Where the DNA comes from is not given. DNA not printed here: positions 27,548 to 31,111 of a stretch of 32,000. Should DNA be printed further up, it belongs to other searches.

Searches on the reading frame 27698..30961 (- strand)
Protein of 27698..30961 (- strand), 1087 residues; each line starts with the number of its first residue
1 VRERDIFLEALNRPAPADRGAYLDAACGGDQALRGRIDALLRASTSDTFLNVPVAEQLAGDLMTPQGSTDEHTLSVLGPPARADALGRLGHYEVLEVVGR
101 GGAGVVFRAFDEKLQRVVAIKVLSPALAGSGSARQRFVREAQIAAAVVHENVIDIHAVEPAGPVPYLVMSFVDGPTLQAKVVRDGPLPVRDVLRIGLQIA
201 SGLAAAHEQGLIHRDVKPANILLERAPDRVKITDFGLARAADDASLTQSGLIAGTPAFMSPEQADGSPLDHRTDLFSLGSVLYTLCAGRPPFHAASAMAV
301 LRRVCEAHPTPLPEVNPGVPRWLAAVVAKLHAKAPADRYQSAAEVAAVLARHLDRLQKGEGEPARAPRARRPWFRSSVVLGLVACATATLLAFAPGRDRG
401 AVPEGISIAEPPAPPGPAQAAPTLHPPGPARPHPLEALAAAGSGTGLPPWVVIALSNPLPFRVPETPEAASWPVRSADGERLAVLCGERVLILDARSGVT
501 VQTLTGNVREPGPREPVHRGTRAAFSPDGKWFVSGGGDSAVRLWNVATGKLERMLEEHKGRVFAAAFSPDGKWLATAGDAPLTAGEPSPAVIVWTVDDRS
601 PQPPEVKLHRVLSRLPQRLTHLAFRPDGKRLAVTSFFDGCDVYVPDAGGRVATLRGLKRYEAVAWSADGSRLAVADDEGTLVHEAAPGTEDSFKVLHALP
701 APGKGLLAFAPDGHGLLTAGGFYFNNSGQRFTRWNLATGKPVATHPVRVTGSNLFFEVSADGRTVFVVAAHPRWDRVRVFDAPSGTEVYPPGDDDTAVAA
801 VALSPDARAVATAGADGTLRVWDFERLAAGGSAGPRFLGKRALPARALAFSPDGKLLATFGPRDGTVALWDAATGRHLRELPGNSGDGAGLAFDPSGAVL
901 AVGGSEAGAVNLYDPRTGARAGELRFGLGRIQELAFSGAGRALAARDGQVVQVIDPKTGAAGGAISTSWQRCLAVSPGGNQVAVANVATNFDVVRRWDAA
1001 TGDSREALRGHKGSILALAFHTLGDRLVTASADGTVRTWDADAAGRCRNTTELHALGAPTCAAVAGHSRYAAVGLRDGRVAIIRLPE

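Call 25: search_protein_families(library=pfam, proteins=[window:27698-30961:-], max_evalue=0.01)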
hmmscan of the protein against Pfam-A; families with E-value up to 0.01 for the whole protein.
window:27698-30961:- (1087 aa): 42 families (the best 25 are shown)
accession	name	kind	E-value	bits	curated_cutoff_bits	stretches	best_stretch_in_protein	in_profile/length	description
PF25174.1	Beta-prop_THOC3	-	7.7e-55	186.2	305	4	618-883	4-253/272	THOC3 beta-propeller domain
PF00400.38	WD40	-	1.2e-45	152.4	27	5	1007-1040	6-39/39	WD domain, G-beta repeat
PF00069.31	Pkinase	-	9.9e-44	150.1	31.7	1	92-340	1-253/263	Protein kinase domain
PF25173.1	Beta-prop_WDR3_1st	-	3.6e-41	141.3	154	4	482-578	3-90/184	WDR3 first beta-propeller domain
PF24814.1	WD40_Prp19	-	1.1e-39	136.6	320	3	776-958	72-249/281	Prp19 WD40 domain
PF23414.1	Beta-prop_EML_2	-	4.2e-35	121.8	90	3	799-950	2-146/266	Echinoderm microtubule-associated protein second beta-propeller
PF24817.1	WD40_WDHD1_1st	-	4.9e-32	111.7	109.9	3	522-682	91-247/291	WDHD1 first WD40 domain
PF07714.23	PK_Tyr_Ser-Thr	-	6.6e-31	108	23.1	1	94-338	3-248/258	Protein tyrosine and serine/threonine kinase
PF24807.1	WD40_CDC20-Fz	-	3.7e-30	105.7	200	4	663-822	141-292/292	CDC20/Fizzy WD40 domain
PF25175.1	Beta-prop_WDR5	-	3.5e-26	92.6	250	3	620-826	14-210/296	WDR5 beta-propeller domain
PF12894.13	ANAPC4_WD40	-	4.4e-21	75.4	22.9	0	843-882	39-77/91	Anaphase-promoting complex subunit 4 WD40 domain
PF25391.1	WD40_Gbeta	-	7.3e-21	75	150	3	524-579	191-246/340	G protein beta WD-40 repeat protein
PF25168.1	Beta-prop_WDR36-Utp21_2nd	-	8.4e-20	71.8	84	3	522-577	245-299/335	WDR36/Utp21 second beta-propeller domain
PF25172.1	Beta-prop_WDR3_2nd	-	1.3e-19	70.9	140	3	994-1072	199-275/293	WDR3 second beta-propeller domain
PF23393.2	Beta-prop_WDR90_POC16_2nd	-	5.1e-18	65.7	60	2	523-578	42-97/291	WDR90/POC16, second beta-propeller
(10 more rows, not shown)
